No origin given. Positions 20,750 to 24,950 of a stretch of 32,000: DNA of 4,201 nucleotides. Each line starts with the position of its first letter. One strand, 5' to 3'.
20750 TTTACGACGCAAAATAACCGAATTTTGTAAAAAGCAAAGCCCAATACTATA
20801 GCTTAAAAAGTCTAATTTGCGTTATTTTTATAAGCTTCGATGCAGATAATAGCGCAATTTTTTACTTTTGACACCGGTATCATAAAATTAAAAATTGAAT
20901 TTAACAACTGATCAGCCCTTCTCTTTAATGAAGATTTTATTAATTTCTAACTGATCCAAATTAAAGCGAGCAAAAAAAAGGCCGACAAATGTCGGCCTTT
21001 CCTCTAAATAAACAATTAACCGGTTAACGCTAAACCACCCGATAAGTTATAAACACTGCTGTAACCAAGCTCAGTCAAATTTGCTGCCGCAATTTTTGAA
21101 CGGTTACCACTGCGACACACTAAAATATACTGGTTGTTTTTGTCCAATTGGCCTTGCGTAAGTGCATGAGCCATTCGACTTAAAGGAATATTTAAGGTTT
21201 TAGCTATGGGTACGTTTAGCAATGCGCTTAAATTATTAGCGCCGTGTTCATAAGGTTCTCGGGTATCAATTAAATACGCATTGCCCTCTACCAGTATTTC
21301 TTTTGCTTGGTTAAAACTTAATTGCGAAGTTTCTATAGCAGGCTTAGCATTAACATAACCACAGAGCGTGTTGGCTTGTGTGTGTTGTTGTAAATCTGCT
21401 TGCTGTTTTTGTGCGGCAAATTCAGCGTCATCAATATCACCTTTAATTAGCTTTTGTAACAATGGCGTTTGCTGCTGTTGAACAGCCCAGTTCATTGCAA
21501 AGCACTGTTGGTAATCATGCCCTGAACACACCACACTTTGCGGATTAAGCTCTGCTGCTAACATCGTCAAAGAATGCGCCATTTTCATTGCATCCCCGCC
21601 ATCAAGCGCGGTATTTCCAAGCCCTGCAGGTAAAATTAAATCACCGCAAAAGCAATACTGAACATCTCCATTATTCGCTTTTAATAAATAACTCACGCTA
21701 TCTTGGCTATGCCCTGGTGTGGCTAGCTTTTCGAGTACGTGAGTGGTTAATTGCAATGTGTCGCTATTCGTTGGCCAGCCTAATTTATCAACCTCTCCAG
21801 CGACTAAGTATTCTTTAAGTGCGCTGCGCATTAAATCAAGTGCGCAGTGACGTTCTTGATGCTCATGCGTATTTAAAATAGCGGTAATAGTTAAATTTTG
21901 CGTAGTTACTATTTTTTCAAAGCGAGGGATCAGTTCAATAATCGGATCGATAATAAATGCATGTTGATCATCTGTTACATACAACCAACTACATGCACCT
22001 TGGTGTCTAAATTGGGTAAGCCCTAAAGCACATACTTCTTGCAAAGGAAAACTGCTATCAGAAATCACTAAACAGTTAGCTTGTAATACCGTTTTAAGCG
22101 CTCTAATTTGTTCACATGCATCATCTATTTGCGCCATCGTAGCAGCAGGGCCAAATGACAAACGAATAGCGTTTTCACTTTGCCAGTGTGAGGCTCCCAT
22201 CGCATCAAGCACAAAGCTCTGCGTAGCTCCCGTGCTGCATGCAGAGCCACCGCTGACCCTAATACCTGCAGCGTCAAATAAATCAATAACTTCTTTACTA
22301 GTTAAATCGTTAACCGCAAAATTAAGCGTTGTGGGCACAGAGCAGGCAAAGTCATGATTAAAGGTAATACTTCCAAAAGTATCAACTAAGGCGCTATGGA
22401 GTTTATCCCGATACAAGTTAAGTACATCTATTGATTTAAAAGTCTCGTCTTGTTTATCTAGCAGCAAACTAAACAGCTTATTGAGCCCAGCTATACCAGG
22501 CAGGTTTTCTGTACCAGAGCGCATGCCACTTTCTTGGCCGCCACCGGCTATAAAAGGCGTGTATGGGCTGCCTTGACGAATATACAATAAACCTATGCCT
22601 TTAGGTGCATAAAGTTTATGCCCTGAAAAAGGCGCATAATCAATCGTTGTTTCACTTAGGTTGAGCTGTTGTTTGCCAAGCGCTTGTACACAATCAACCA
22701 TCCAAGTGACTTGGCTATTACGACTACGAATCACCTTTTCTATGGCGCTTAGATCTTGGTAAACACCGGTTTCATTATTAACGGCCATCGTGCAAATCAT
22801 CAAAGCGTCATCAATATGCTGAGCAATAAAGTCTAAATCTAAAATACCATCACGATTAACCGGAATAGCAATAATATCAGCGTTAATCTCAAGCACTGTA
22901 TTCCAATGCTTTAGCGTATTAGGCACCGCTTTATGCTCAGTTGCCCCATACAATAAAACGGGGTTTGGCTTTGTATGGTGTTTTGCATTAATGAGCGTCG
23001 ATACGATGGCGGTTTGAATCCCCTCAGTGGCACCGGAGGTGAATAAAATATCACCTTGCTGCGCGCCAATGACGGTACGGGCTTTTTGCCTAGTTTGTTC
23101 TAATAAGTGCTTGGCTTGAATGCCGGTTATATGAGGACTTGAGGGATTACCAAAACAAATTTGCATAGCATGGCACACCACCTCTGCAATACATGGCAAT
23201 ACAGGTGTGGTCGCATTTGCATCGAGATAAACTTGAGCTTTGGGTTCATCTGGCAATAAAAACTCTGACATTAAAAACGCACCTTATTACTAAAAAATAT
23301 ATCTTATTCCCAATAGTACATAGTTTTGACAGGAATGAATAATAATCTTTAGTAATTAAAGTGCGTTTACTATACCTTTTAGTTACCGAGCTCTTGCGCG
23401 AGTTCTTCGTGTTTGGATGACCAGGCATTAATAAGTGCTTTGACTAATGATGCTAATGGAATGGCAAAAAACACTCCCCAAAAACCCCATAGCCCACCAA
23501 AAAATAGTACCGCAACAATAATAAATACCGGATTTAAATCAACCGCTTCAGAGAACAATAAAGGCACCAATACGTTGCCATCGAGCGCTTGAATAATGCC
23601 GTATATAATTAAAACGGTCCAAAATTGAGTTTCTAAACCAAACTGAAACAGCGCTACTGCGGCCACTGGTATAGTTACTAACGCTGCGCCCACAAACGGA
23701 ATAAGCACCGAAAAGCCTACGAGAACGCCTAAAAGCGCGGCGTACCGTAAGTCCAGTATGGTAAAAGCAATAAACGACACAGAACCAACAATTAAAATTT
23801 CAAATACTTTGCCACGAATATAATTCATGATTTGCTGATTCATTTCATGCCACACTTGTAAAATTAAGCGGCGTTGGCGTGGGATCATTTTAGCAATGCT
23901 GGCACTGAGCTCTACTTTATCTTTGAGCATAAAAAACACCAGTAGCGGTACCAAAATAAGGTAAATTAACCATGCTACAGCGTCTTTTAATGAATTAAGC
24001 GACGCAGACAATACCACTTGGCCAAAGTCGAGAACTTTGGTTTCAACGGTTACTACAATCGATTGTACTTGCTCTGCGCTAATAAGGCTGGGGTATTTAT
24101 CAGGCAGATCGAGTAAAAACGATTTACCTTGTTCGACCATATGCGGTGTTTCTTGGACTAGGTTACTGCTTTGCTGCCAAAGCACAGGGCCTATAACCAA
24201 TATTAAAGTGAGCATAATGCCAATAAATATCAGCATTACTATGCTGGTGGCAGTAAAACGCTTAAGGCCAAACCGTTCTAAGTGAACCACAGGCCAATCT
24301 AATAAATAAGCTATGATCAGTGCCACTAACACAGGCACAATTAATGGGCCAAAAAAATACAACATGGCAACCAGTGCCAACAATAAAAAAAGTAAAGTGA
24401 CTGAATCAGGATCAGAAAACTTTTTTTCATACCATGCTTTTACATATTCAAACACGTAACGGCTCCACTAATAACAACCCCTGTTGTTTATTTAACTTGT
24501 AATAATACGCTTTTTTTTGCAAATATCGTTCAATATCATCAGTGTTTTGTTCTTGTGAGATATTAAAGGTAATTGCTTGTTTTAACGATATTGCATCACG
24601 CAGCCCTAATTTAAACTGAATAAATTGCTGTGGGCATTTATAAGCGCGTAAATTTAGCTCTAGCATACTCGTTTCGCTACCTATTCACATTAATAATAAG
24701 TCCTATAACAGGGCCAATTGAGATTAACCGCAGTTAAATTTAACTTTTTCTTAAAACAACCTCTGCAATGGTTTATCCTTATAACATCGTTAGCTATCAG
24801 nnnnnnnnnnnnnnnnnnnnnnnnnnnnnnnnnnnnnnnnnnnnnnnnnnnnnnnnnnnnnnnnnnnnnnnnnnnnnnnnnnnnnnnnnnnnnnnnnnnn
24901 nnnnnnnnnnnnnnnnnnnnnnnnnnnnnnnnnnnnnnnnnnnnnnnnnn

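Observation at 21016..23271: Single 751-aa polypeptide fusing cysteine desulfurase, persulfide-dioxygenase-like MBL domain and rhodanese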

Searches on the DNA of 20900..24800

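Call 93: search_rna_families(source=window, start=20900, end=24800, threshold=evalue, max_evalue=1)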
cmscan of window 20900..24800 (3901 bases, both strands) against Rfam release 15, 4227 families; matches with E-value up to 1: 2.
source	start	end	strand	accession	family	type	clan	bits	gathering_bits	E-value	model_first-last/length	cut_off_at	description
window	20972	21044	-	RF02651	SorY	Gene; sRNA;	-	21.4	111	0.34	1-83/83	no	Singlet oxygen resistance RNA Y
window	20974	21025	-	RF00084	CsrC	Gene; sRNA;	CL00106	13.4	61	0.65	185-244/255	no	CsrC RNA family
